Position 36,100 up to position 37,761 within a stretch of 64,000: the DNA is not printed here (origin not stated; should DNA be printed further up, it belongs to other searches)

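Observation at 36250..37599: PurA-like enzyme keeps the catalytic scaffold but has rewritten substrate loops and a large insertion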

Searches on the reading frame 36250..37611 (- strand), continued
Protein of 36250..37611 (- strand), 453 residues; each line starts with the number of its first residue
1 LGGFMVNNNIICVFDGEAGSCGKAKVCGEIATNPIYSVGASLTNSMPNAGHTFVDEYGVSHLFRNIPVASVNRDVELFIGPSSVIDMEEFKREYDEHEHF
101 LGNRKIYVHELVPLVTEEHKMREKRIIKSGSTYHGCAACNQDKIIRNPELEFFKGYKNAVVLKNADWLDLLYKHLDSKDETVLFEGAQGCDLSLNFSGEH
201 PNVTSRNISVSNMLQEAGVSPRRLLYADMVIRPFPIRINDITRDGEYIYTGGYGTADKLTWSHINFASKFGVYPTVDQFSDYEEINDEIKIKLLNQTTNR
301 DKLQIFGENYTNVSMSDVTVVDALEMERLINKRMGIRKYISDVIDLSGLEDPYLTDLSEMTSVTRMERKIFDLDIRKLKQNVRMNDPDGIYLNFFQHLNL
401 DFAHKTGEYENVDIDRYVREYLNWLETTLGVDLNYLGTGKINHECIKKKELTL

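Call 52: get_annotated_region(hit=H54, flank=3000)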
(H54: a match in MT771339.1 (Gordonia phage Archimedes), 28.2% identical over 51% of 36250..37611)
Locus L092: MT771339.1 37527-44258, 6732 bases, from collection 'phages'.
description: Gordonia phage Archimedes, complete genome.
organism: Gordonia phage Archimedes (NCBI taxid 2759389)
taxonomy: Viruses; Duplodnaviria; Heunggongvirae; Uroviricota; Caudoviricetes; Archimedesvirus; Archimedesvirus archimedes
host: Gordonia terrae 3612; source: soil; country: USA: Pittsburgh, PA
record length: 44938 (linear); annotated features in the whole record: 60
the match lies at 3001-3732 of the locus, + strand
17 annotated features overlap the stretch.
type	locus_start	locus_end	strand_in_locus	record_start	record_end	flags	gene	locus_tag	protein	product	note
CDS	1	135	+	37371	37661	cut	42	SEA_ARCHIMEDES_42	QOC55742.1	hypothetical protein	-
CDS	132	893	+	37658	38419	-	43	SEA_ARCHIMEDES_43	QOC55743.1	lysin B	-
CDS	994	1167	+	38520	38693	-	44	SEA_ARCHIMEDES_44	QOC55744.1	hypothetical protein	-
CDS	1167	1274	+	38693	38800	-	45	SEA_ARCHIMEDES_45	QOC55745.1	hypothetical protein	-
CDS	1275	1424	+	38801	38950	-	46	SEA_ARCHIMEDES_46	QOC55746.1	hypothetical protein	-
CDS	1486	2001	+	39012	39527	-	47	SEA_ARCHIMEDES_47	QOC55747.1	hypothetical protein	-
CDS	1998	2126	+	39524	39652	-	48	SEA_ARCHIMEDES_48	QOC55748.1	hypothetical protein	-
CDS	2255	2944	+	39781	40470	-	49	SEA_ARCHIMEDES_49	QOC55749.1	hypothetical protein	-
CDS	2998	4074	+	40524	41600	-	50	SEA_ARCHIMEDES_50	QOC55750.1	PurA-like adenylosuccinate synthetase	-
CDS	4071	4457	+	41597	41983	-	51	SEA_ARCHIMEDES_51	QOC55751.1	hypothetical protein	-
CDS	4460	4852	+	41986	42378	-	52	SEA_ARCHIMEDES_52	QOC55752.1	hypothetical protein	-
CDS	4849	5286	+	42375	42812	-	53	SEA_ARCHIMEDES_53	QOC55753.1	deoxyuridine triphosphatase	-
CDS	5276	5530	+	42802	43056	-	54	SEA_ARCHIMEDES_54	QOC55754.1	hypothetical protein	-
CDS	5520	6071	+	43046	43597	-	55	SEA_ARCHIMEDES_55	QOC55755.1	deoxyuridine triphosphatase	-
CDS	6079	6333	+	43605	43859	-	56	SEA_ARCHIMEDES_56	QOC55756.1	hypothetical protein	-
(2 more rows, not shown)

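Call 53: get_annotated_region(hit=H3, flank=4000)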
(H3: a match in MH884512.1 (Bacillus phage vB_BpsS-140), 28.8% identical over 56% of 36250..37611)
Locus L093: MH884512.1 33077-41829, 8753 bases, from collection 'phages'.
description: Bacillus phage vB_BpsS-140, complete genome.
organism: Bacillus phage vB_BpsS-140 (NCBI taxid 2419621)
taxonomy: Viruses; Duplodnaviria; Heunggongvirae; Uroviricota; Caudoviricetes
host: Bacillus pseudalcaliphilus; source: Lake Elmenteita sediment; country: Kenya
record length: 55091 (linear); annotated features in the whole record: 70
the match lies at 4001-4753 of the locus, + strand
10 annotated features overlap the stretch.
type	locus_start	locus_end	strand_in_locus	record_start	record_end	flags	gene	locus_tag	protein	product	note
CDS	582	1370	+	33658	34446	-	-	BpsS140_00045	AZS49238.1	sigma-70 family RNA polymerase sigma factor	-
CDS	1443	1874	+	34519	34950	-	-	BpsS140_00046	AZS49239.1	hypothetical protein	-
CDS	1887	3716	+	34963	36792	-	-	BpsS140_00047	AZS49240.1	putative DNA repair protein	weak similarity to CRISPR/Cas system associated protein [Bacillus phage Eoghan]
CDS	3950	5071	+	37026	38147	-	purA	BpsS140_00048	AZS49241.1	adenylosuccinate synthetase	putative homolog of adenylosuccinate synthetase [Vibrio phage phiVC8]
CDS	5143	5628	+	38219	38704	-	-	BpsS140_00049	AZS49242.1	hypothetical protein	putative homolog of predicted homing endonuclease [Citrobacter phage CR44b], HNH endonuclease I [Bacillus phage Slash] ...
CDS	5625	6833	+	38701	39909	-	-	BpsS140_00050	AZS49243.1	hypothetical protein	-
regulatory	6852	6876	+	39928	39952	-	-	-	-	terminator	putative transcriptional terminator, -14.10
CDS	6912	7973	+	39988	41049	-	recA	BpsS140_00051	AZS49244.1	recombinase A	putative homolog of protein RecA [Acetonema longum] and protein RecA [Clostridium sp. CAG:349]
CDS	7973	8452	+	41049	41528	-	-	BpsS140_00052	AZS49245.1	hypothetical protein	-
CDS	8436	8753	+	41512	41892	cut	-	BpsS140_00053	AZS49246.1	hypothetical protein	putative homolog of WP_026653662 hypothetical protein [Butyrivibrio proteoclasticus]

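Call 54: get_annotated_region(hit=H1, flank=3000)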
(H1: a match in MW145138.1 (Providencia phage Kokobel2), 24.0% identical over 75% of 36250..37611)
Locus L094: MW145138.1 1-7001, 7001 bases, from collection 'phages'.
description: Providencia phage Kokobel2, complete genome.
organism: Providencia phage Kokobel2 (NCBI taxid 2783541)
taxonomy: Viruses; Duplodnaviria; Heunggongvirae; Uroviricota; Caudoviricetes
host: Providencia stuartii; source: sewage sample; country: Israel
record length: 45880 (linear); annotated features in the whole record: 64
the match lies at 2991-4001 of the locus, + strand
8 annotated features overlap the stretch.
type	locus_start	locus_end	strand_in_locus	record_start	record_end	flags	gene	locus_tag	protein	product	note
CDS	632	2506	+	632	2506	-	-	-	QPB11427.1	hypothetical protein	-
CDS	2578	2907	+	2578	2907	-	-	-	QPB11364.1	hypothetical protein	-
CDS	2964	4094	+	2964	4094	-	-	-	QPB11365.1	hypothetical protein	-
CDS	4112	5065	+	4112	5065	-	-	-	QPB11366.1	hypothetical protein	-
CDS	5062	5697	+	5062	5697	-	-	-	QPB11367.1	hypothetical protein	-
CDS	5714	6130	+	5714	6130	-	-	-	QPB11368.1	hypothetical protein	-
CDS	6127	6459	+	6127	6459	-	-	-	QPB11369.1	hypothetical protein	-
CDS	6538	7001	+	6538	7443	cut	-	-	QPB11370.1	hypothetical protein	-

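Call 55: get_annotated_region(hit=H2, flank=1500)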
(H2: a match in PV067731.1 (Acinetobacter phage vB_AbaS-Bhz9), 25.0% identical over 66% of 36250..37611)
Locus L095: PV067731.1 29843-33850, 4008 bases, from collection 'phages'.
description: Acinetobacter phage vB_AbaS-Bhz9, complete genome.
organism: Acinetobacter phage vB_AbaS-Bhz9 (NCBI taxid 3384655)
taxonomy: Viruses
host: Acinetobacter baumannii DSM 106838; source: -; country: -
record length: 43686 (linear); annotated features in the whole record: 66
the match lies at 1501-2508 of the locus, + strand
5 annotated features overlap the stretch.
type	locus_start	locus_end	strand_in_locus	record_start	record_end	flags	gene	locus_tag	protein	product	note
CDS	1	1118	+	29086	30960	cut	-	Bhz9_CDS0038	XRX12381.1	DNA polymerase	DNA, RNA and nucleotide metabolism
CDS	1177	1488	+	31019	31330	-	-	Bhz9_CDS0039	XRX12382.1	single strand DNA binding protein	DNA, RNA and nucleotide metabolism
CDS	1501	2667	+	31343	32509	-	-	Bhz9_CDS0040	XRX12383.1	2-aminooxy adenylosuccinate synthetase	DNA, RNA and nucleotide metabolism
CDS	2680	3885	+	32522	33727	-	-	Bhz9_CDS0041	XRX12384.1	dATP/dGTP pyrophosphohydrolase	DNA, RNA and nucleotide metabolism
CDS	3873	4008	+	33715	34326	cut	-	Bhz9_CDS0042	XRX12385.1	dATP triphosphohydrolase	DNA, RNA and nucleotide metabolism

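Call 56: get_annotated_region(hit=H52, flank=1500)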
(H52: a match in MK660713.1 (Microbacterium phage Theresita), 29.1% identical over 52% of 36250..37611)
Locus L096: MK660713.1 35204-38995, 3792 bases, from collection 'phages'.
description: Microbacterium phage Theresita, complete genome.
organism: Microbacterium phage Theresita (NCBI taxid 2562367)
taxonomy: Viruses; Duplodnaviria; Heunggongvirae; Uroviricota; Caudoviricetes
host: Microbacterium natoriense ATCC BAA-1032; source: soil; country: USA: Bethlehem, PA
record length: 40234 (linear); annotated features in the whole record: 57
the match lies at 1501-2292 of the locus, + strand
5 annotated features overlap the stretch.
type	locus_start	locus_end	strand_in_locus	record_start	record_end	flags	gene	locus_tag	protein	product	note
CDS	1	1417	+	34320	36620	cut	51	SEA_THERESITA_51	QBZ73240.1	DNA polymerase I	-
CDS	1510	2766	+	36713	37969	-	52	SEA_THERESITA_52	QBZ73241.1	PurA-like adenylosuccinate synthetase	-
CDS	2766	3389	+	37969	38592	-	53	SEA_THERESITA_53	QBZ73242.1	hypothetical protein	-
CDS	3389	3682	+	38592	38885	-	54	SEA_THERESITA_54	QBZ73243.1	hypothetical protein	-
CDS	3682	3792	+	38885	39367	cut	55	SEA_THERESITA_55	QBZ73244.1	deoxyuridine triphosphatase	-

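Call 58: find_encoding_contigs(protein=P0123, flank=10000, max_places=2)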
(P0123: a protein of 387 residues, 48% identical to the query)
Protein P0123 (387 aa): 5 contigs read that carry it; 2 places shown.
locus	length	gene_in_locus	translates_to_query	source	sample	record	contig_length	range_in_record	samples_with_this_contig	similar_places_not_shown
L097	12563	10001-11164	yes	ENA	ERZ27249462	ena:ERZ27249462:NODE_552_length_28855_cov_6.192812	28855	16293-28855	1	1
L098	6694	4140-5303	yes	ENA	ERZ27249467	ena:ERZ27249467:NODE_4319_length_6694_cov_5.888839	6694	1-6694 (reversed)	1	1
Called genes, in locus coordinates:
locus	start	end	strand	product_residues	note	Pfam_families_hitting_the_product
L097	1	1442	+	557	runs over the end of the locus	-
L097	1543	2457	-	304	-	-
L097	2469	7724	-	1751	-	PF00041:fn3 (weak), PF13402:Peptidase_M60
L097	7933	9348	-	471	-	PF14262:Cthe_2159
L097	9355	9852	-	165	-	-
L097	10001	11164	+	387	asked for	PF00709:Adenylsucc_synt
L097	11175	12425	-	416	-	-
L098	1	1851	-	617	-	?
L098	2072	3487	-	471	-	PF14262:Cthe_2159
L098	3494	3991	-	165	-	-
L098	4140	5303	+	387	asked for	PF00709:Adenylsucc_synt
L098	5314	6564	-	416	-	-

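Call 59: fold_search(model_id=the predicted structure, library=pdb)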
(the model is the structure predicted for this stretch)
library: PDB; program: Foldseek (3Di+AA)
matches with E <= 10: 594; with E <= 0.001: 43
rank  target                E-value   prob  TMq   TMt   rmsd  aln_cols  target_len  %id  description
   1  6tnh_A                5.6e-22  1.00  0.64  0.83   3.5       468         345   20  Deoxyguanylosuccinate synthase (DgsS) quaternary structure with AMPPcP, dGMP, Asp, Magnesium at 2.21 Angstrom resoluti (released 2020-12-16)
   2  5k7x_A                8.5e-22  1.00  0.63  0.84   4.0       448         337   18  Fully ligated Adenylosuccinate Synthetase from Pyrococcus horikoshii OT3 with GTP, IMP and Hadacidin (released 2016-12-07)
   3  6tnh_B                9.5e-22  1.00  0.64  0.84   3.5       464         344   20  Deoxyguanylosuccinate synthase (DgsS) quaternary structure with AMPPcP, dGMP, Asp, Magnesium at 2.21 Angstrom resoluti (released 2020-12-16)
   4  2d7u                  1.4e-21  1.00  0.63  0.87   3.8       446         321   17  Crystal structure of hypothetical adenylosuccinate synthetase, PH0438 from Pyrococcus horikoshii OT3 (released 2006-05-29)
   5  7odx                  1.4e-21  1.00  0.63  0.81   3.9       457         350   18  Cyanophage S-2L Succinoaminodeoxyadenylate synthetase (PurZ) bound to dGMP and dATP as an energy donor (released 2021-09-01)
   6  6fm1_A                2.2e-21  1.00  0.63  0.82   3.8       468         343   19  Deoxyguanylosuccinate synthase (DgsS) quaternary structure with ATPanddGMP at 2.3 Angstrom resolution (released 2019-06-12)
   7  6fko_A                3.5e-21  1.00  0.64  0.83   3.7       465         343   20  Deoxyguanylosuccinate synthase (DgsS) quaternary structure with ATP, dGMP, hadacidin at 2.1 Angstrom resolution (released 2019-06-26)
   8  7vf6_A                4.6e-19  1.00  0.64  0.78   4.0       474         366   19  The crystal structure of PurZ0 (released 2023-05-24)
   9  1dj3_A                2.4e-18  1.00  0.60  0.63   9.9       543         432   15  STRUCTURES OF ADENYLOSUCCINATE SYNTHETASE FROM TRITICUM AESTIVUM AND ARABIDOPSIS THALIANA (released 2000-03-24)
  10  6fm0_A                1.8e-17  1.00  0.50  0.75   7.9       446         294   15  Deoxyguanylosuccinate synthase (DgsS) and ATP structure at 1.7 Angstrom resolution (released 2019-06-12)
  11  6flf                  2.8e-17  1.00  0.56  0.81   3.7       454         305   16  Deoxyguanylosuccinate synthase (DgsS) structure at 1.33 Angstrom resolution. (released 2019-06-12)
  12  5i33_A                2.8e-17  1.00  0.59  0.69   7.0       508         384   15  Unligated adenylosuccinate synthetase from Cryptococcus neoformans (released 2016-08-24)
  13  1dj2_A                1.1e-16  1.00  0.59  0.62   9.7       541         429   15  STRUCTURES OF ADENYLOSUCCINATE SYNTHETASE FROM TRITICUM AESTIVUM AND ARABIDOPSIS THALIANA (released 2000-03-24)
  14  9f17_A                1.7e-16  1.00  0.59  0.64   9.0       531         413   14  Crystal structure of N term His-tag Adenylosuccinate synthetase from Helicobacter pylori (released 2024-09-04)
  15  5i34_A                1.9e-16  1.00  0.60  0.63   7.5       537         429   16  Adenylosuccinate synthetase from Cryptococcus neoformans complexed with GDP and IMP (released 2016-08-24)
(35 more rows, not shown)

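Call 69: find_encoding_contigs(protein=P0125, flank=10000, max_places=2)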
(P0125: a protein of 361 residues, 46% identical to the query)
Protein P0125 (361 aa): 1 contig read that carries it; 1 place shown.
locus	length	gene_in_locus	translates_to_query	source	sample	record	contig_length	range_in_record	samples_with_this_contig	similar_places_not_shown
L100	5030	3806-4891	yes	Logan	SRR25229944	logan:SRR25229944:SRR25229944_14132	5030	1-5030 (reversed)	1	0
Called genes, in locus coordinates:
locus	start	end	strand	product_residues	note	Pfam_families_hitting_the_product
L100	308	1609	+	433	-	PF13475:DUF4116 (weak)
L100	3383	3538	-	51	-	-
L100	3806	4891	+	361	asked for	PF00709:Adenylsucc_synt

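Call 70: find_encoding_contigs(protein=P0129, flank=10000, max_places=2)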
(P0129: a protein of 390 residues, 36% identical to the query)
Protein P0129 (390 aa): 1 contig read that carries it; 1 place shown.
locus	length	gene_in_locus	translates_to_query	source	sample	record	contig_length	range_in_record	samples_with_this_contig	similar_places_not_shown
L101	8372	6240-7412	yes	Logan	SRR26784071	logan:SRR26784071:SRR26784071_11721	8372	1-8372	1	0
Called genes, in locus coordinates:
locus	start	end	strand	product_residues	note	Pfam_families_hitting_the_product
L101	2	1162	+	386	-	?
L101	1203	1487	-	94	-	-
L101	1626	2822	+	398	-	PF00890:FAD_binding_2, PF01134:GIDA, PF03486:HI0933_like, PF07992:Pyr_redox_2 (weak), PF12831:FAD_oxidored, PF13738:Pyr_redox_3 (weak), PF22780:HI0933_like_1st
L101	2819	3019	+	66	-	PF09962:DUF2196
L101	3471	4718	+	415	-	PF00270:DEAD, PF04851:ResIII, PF00271:Helicase_C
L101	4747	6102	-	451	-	-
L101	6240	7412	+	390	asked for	PF00709:Adenylsucc_synt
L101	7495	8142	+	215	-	-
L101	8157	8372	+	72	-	?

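Call 71: find_related_loci(query=A3, collection=viral_contigs, flank=8000)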
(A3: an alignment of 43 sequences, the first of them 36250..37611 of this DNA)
Query A3 (453 aa) in viral_contigs; peptide patterns used: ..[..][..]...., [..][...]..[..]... (x = any residue, [..] = any of these).
64 stretches matched a pattern, but none encodes a relative of the query by tblastn (E <= 1e-3).

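Call 88: find_encoding_contigs(protein=P0124, flank=10000, max_places=3)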
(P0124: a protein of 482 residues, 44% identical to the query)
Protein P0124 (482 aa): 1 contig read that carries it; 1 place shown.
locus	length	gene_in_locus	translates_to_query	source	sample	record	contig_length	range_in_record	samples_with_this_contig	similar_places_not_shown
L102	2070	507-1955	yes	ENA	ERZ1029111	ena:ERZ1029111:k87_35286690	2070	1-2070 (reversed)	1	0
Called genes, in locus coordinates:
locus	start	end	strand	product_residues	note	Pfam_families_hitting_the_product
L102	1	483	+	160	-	?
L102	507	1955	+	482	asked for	PF00709:Adenylsucc_synt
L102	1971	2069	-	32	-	?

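Call 89: find_encoding_contigs(protein=P0128, flank=10000, max_places=3)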
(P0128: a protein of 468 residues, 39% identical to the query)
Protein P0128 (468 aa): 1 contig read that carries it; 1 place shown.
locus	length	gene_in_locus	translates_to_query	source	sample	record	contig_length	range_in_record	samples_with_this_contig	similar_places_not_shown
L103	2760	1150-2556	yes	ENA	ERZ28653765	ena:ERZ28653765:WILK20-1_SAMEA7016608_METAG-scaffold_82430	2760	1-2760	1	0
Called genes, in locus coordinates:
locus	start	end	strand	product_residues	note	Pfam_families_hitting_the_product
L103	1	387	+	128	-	?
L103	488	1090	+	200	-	-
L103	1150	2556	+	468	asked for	PF00709:Adenylsucc_synt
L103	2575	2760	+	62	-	?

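Call 91: search_protein_families(library=pfam, proteins=[L010:7290-7802:+], max_evalue=0.1)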
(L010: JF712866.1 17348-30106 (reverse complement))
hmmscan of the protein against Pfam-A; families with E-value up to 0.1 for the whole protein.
L010:7290-7802:+ (170 aa): 4 families
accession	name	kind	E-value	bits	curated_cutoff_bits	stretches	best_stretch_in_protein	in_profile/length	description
PF12917.13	YfbR-like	-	1.7e-14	54.3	25.9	1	8-79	7-81/182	5'-deoxynucleotidase YfbR-like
PF13023.12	HD_3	-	5.7e-11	43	22.5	1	12-81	6-76/165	HD domain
PF01966.28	HD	-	5.1e-05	24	22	1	28-123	2-86/116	HD domain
PF08668.18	HDOD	-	0.0058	16.6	22.9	1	21-73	89-139/196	HDOD domain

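Call 100: list_cluster_members(proteins=[P0115, P0046, P0032, P0020, P0055])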
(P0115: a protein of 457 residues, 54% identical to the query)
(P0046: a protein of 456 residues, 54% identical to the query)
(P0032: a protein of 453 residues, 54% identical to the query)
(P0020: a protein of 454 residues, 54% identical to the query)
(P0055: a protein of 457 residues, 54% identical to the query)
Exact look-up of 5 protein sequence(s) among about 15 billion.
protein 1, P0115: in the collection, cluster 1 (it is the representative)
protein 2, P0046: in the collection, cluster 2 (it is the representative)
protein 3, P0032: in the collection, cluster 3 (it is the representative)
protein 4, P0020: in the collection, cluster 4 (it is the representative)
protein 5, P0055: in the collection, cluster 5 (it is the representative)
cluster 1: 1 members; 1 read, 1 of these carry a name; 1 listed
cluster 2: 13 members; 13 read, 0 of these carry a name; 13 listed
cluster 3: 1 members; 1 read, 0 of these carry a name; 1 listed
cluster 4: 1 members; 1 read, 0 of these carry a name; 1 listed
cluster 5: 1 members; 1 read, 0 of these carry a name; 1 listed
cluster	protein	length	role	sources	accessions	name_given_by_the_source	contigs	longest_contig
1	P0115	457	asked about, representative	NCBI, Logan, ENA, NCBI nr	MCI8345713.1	MAG: hypothetical protein HFJ42_07195 [Clostridia bacterium] | hypothetical protein [Clostridia bacterium]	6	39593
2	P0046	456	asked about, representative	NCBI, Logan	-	-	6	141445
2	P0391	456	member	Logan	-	-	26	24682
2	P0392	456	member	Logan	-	-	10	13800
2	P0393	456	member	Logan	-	-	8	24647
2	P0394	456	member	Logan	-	-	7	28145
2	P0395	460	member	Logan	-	-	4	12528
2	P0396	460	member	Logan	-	-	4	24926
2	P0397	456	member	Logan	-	-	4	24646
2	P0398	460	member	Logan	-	-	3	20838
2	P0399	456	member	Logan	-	-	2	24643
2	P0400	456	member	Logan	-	-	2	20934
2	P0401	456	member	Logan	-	-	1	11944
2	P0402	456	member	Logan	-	-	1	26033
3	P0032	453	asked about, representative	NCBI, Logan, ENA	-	-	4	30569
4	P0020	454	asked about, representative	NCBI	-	-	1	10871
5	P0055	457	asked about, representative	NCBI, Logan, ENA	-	-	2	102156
